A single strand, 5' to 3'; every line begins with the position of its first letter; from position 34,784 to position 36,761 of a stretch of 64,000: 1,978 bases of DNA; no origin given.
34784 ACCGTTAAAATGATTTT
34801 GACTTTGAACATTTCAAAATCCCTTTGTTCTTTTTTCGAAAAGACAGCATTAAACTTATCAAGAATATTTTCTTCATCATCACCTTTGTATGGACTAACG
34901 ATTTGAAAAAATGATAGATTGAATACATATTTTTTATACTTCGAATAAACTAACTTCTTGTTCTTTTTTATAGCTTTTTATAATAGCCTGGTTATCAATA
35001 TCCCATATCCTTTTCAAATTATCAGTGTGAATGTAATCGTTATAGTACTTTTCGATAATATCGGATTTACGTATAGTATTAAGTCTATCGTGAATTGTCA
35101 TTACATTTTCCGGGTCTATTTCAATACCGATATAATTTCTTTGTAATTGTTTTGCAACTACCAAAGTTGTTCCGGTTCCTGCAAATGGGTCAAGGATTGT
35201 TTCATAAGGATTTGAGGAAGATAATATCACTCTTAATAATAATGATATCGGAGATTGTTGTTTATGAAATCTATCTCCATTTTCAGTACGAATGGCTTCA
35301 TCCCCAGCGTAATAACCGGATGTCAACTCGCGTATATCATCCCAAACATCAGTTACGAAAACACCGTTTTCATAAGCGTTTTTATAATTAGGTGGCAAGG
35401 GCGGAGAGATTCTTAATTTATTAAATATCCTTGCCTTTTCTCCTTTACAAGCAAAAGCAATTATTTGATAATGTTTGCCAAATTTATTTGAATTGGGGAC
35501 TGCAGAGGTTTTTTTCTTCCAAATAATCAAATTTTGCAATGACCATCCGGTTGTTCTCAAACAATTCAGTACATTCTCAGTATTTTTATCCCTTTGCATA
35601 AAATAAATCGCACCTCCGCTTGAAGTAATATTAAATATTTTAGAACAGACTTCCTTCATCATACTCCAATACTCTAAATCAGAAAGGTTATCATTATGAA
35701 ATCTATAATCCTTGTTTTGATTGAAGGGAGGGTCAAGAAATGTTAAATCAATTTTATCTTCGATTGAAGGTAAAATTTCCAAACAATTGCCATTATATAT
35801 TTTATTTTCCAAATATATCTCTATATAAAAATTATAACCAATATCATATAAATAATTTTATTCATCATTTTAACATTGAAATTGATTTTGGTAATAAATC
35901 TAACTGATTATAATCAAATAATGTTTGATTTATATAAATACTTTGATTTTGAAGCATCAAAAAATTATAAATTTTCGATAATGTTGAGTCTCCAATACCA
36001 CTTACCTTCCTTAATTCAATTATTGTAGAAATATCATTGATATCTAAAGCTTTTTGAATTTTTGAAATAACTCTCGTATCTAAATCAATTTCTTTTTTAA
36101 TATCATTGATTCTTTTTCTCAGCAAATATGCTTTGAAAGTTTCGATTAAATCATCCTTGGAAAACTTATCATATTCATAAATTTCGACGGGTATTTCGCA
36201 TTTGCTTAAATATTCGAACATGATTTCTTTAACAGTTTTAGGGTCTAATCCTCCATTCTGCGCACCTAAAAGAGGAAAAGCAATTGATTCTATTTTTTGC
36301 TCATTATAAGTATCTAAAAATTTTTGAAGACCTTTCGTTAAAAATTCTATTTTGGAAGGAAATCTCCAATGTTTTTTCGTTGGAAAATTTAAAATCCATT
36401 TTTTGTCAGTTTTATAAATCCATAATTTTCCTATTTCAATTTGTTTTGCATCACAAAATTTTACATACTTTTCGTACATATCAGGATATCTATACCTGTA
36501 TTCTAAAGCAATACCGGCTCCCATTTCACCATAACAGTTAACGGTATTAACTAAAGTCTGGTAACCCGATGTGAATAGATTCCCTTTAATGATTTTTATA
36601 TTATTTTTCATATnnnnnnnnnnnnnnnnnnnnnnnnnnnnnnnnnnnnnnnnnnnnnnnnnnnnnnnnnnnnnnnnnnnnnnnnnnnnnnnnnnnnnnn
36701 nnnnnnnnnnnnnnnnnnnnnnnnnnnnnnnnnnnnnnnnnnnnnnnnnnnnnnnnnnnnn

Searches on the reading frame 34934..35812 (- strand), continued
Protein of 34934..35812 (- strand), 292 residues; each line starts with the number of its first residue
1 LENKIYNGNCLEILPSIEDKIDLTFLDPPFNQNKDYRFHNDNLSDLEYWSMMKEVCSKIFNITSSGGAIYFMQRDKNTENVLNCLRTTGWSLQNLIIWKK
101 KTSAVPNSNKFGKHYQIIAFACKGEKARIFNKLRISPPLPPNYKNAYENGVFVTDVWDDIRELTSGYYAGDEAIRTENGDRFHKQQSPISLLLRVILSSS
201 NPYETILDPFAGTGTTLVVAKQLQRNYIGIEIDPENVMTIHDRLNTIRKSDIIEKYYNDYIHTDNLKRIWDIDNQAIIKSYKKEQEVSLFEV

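Call 52: search_protein_families(library=phrogs, proteins=[window:34934-35812:-, L094:5915-6745:+], max_evalue=0.001)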
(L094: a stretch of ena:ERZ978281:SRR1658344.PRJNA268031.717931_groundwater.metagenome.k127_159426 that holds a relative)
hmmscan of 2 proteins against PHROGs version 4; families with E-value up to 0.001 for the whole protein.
window:34934-35812:- (292 aa): 12 families
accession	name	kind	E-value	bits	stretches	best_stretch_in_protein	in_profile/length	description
phrog_67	-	other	1.7e-42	147.4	1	1-250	122-349/743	DNA methyltransferase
phrog_498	-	other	4.6e-32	112.3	1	19-250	221-426/633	DNA methyltransferase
phrog_3008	-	other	1.8e-16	61.2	1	173-268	140-235/244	DNA methyltransferase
phrog_6025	-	other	1.4e-13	51.9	1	4-110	13-120/192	DNA methyltransferase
phrog_23148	-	unknown function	3.9e-11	44.3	1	145-246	46-148/165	-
phrog_18146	-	other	2.2e-10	41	1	202-254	68-121/452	DNA methyltransferase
phrog_18293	-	other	3.9e-09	37.5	1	178-251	41-114/119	methyltransferase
phrog_12517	-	unknown function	3.3e-08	34.1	1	204-251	107-154/316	-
phrog_8769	-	other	2.4e-07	31.5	1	199-246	8-55/71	methyltransferase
phrog_23085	-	unknown function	7.2e-07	30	1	183-254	44-115/138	-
phrog_6952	-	other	3.2e-06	28.1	1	183-237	114-168/181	DNA methyltransferase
phrog_16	-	DNA, RNA and nucleotide metabolism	0.00018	20.8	1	117-234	799-899/986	DNA helicase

L094:5915-6745:+ (276 aa): 0 families

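Call 79: find_encoding_contigs(protein=P0170, flank=3000, max_places=2)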
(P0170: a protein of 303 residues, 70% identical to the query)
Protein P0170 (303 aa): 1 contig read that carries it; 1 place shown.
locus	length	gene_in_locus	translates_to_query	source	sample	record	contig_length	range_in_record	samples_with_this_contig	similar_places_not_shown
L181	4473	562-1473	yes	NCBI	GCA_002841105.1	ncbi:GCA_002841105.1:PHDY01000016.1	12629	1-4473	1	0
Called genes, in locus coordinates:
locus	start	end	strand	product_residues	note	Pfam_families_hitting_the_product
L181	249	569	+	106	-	-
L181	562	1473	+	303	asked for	PF01555:N6_N4_Mtase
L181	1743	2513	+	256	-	-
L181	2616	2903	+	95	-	PF00535:Glycos_transf_2, PF10111:Glyco_tranf_2_2 (weak)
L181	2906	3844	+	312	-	-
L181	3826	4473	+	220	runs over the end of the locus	PF13489:Methyltransf_23 (weak), PF01728:FtsJ (weak), PF07021:MetW, PF13847:Methyltransf_31 (weak), PF08241:Methyltransf_11, PF08242:Methyltransf_12, PF13649:Methyltransf_25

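Call 80: find_encoding_contigs(protein=P0207, flank=3000, max_places=2)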
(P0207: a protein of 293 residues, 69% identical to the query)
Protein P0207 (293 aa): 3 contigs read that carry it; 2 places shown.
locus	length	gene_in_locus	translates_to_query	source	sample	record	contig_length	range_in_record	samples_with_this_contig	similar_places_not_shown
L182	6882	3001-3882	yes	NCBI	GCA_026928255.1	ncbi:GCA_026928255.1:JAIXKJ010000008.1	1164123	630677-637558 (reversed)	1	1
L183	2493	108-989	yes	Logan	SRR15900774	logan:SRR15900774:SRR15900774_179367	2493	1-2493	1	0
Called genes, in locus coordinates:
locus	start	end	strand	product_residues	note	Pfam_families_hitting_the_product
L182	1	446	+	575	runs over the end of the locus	PF14306:PUA_2, PF01747:ATP-sulfurylase, PF01583:APS_kinase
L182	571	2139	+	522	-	-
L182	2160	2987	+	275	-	PF00106:adh_short, PF08659:KR (weak), PF13561:adh_short_C2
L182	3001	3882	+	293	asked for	PF03602:Cons_hypoth95 (faint), PF01555:N6_N4_Mtase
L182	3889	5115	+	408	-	PF02348:CTP_transf_3, PF08282:Hydrolase_3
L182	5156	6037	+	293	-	PF03102:NeuB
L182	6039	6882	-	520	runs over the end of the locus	PF27757:Competence-induced_Ccs4_N, PF13231:PMT_2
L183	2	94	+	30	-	?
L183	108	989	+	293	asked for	PF03602:Cons_hypoth95 (faint), PF01555:N6_N4_Mtase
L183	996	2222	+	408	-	PF02348:CTP_transf_3, PF08282:Hydrolase_3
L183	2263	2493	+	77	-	?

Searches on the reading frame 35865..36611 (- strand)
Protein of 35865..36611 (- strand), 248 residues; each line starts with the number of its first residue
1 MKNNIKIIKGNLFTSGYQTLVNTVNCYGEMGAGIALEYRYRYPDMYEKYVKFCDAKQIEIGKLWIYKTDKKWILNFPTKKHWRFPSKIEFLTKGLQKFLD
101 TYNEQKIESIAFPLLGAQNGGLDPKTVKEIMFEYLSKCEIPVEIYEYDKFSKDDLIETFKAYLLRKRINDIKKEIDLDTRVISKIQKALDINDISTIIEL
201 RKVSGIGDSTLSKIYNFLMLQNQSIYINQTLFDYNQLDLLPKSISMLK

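Call 3: search_protein_families(library=pfam, proteins=[window:35865-36611:-], max_evalue=0.01)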
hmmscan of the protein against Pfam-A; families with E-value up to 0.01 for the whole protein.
window:35865-36611:- (248 aa): 2 families
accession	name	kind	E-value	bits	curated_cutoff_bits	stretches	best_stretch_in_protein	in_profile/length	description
PF01661.27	Macro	-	1.9e-17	63.8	22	1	21-131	1-118/118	Macro domain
PF07818.18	HCNGP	-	0.0091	17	26.3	0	209-234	12-37/94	HCNGP-like protein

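Call 4: search_protein_families(library=padloc, proteins=[window:35865-36611:-], max_evalue=0.01)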
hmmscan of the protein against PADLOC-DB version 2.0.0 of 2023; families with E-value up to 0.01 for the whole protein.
window:35865-36611:- (248 aa): 1 family
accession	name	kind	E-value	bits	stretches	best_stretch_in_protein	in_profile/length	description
PDLC02990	DarG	-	6.1e-55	185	1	5-154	2-152/329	-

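Call 5: search_protein_families(library=ncbifam, proteins=[window:35865-36611:-], max_evalue=0.01)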
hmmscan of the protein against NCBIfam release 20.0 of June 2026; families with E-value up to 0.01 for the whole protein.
window:35865-36611:- (248 aa): 3 families
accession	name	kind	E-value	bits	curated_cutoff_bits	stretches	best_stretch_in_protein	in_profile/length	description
NF048014.1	antitoxin_DarG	equivalog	5.9e-52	177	250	1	5-157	1-158/338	type II toxin-antitoxin system antitoxin DNA ADP-ribosyl glycohydrolase DarG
NF001666.0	PRK00431.2-2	equivalog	0.00062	19.7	246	1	4-135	2-134/164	ADP-ribose-binding protein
NF001662.0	PRK00431.1-3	equivalog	0.0035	17.2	215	0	2-65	2-66/185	[protein ADP-ribosylglutamate] hydrolase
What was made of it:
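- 35865..36611 (-): darG (short form): macrodomain ADP-ribosylglycohydrolase antitoxin, 248 aa. PADLOC and NCBIfam DarG profiles match only their N-terminal ~155 positions (calls 4, 5).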

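Call 7: search_solved_structures(query=window:35865-36611:-, max_evalue=0.01, show_alignments=3)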
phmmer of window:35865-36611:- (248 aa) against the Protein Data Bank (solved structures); distinct sequences matched with E-value up to 0.01: 35.
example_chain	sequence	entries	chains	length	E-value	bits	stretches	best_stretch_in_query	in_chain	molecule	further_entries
5m31_A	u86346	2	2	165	1.8e-34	122.6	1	5-148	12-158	Appr-1-p processing domain protein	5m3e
5m3i_A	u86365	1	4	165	1.3e-30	110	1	9-132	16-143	RNase III inhibitor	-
7omu_AAA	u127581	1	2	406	2e-28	102.8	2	68-145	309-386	Macro domain-containing protein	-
2dx6_A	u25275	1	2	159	4.7e-07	32.9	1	4-148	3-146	Hypothetical protein TTHA0132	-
6lfu_A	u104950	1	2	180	4.1e-05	26.5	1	3-55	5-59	ADP-ribose 1''-phosphate phosphatase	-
6lfq_A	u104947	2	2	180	4.1e-05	26.5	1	3-55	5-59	ADP-ribose 1''-phosphate phosphatase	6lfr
4gvv_A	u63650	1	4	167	5.1e-05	26.2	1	5-144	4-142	De novo design serine hydrolase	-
6lft_A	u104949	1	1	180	5.7e-05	26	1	3-55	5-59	ADP-ribose 1''-phosphate phosphatase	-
6lfs_A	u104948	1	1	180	0.0001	25.2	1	3-55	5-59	ADP-ribose 1''-phosphate phosphatase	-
4j4z_A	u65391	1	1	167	0.00019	24.4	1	5-145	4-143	Designed serine hydrolase variant OSH55.4_H1.2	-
32hb_A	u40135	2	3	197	0.00019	24.3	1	5-135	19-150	Protein mono-ADP-ribosyltransferase PARP9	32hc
3v45_A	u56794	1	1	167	0.00023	24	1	5-144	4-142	Serine hydrolase OSH55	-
4etj_A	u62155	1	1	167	0.00024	24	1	5-144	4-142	Serine hydrolase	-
4ess_A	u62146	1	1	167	0.00025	23.9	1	5-144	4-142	OR187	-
4etk_A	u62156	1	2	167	0.00038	23.3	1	5-144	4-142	De novo designed serine hydrolase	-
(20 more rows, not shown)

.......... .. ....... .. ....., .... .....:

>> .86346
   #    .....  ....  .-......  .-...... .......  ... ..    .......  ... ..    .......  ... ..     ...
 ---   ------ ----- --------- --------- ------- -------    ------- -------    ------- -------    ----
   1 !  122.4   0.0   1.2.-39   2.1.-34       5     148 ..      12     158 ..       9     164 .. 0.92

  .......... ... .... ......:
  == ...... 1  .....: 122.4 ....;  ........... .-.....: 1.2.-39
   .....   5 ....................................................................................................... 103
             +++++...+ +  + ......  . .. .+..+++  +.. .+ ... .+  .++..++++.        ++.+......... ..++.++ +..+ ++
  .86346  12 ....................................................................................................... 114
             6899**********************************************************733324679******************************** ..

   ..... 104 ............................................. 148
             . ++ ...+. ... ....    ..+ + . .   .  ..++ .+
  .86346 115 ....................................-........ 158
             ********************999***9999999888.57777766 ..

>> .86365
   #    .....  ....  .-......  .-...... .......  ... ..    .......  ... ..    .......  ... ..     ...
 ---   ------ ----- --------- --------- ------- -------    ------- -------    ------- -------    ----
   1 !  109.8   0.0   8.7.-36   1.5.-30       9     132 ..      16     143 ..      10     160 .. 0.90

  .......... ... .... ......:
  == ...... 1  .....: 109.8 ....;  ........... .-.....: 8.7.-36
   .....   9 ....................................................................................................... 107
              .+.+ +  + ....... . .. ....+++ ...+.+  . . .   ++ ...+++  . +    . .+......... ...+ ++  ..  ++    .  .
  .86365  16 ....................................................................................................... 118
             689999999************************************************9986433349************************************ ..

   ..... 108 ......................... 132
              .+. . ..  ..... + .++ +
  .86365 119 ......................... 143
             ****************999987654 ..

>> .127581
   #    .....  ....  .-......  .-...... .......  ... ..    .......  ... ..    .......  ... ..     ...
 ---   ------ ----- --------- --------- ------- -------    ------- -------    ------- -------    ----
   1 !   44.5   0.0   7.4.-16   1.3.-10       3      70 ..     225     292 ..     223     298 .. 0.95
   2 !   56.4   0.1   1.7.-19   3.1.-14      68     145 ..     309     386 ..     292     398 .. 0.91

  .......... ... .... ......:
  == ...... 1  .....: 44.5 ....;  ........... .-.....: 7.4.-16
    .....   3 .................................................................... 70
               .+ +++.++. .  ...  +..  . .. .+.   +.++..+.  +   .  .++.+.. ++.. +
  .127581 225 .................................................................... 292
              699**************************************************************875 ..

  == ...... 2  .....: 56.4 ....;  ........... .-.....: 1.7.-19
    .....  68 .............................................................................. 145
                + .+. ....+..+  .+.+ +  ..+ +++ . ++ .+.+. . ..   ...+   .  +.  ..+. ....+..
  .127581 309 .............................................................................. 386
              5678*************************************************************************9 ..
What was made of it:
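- On DarTG2: The gap to darT is 2 nt. Taq DarG macrodomain 5m31 matches at 1.8e-34, with K79 and W82 in PTKKHW (call 7).
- Macrodomain match and catalytic Lys/Trp (call 7).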

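Call 52: search_protein_families(library=phrogs, proteins=[window:35865-36611:-], max_evalue=0.001)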
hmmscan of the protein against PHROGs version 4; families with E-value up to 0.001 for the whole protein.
window:35865-36611:- (248 aa): 2 families
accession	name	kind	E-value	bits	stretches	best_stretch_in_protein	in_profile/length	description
phrog_335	-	other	1.9e-37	130.4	1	4-154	55-212/422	phosphatase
phrog_30914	-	unknown function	2.5e-26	93.6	1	5-139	2-141/371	-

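Call 54: search_protein_families(library=pfam, alignment_id=A5, max_evalue=0.1)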
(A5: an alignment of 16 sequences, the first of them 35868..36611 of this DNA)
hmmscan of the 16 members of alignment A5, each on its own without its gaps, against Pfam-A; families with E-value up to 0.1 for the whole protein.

A. member 1, window:35868-36611:- (248 aa): 4 families
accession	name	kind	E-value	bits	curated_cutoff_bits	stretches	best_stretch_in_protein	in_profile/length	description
PF01661.27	Macro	-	1.9e-17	63.8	22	1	21-131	1-118/118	Macro domain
PF07818.18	HCNGP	-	0.0091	17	26.3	0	209-234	12-37/94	HCNGP-like protein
PF15480.11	DUF4640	-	0.056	13.6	26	1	66-113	96-143/292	Domain of unknown function (DUF4640)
PF14363.11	AAA_assoc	-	0.067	14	26.4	0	129-179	15-64/96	Domain associated at C-terminal with AAA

B. families by the number of members that match (of 16 scanned): 14 families
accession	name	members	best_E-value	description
PF01661.27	Macro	16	1.6e-19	Macro domain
PF12836.13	HHH_3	4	0.011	Helix-hairpin-helix motif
PF13443.12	HTH_26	2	1.3e-06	Cro/C1-type HTH DNA-binding domain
PF01381.28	HTH_3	2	8.3e-06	Helix-turn-helix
PF05559.16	DUF763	1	0.0066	Protein of unknown function (DUF763)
PF07818.18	HCNGP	1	0.0091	HCNGP-like protein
PF20016.6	ThsA_Macro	1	0.048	Thoeris protein ThsA, Macro domain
PF15480.11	DUF4640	1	0.056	Domain of unknown function (DUF4640)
PF14363.11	AAA_assoc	1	0.067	Domain associated at C-terminal with AAA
PF06163.17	DUF977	1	0.075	Bacterial protein of unknown function (DUF977)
PF21176.3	RecR_HhH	1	0.083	RecR, helix-hairpin-helix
PF00633.29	HHH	1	0.083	Helix-hairpin-helix motif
PF11798.14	IMS_HHH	1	0.085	IMS family HHH motif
PF12844.13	HTH_19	1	0.087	Helix-turn-helix domain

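Call 60: predict_structure(protein=window:35865-36611:-)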
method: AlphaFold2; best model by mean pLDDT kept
length: 248 residues; sequences in the alignment: 1
mean_pLDDT: 56.3   pTM: 0.52
mean pLDDT of the five models: 56.3, 47.6, 40.1, 38.4, 36.4
residues with pLDDT >= 90: 0; 70-90: 72; 50-70: 69; < 50: 107
segments of 3 or more residues with pLDDT < 50: 12-26, 168-248
pLDDT, mean of each block of 10 residues (from residue 1): 67 41 44 51 56 68 69 66 68 86 78 65 78 87 72 52 50 44 45 38 43 44 31 31 29
secondary structure, 60 per line:
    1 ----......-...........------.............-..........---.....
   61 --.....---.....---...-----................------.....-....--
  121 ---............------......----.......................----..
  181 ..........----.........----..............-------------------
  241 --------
elements in order: E5-10 H12-22 H29-41 H43-52 E56-60 E63-67 E71-75 H87-102 E109-113 H115-118 H124-135 E142-147 H152-174 H179-190 H195-203 H208-221
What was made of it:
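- The single-sequence structure model of the DarG tail is unreliable, with pLDDT below 50 (call 60).
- Tried and rejected: Single-sequence AlphaFold of DarG gave pLDDT below 50 for residues 168-248 (call 60).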
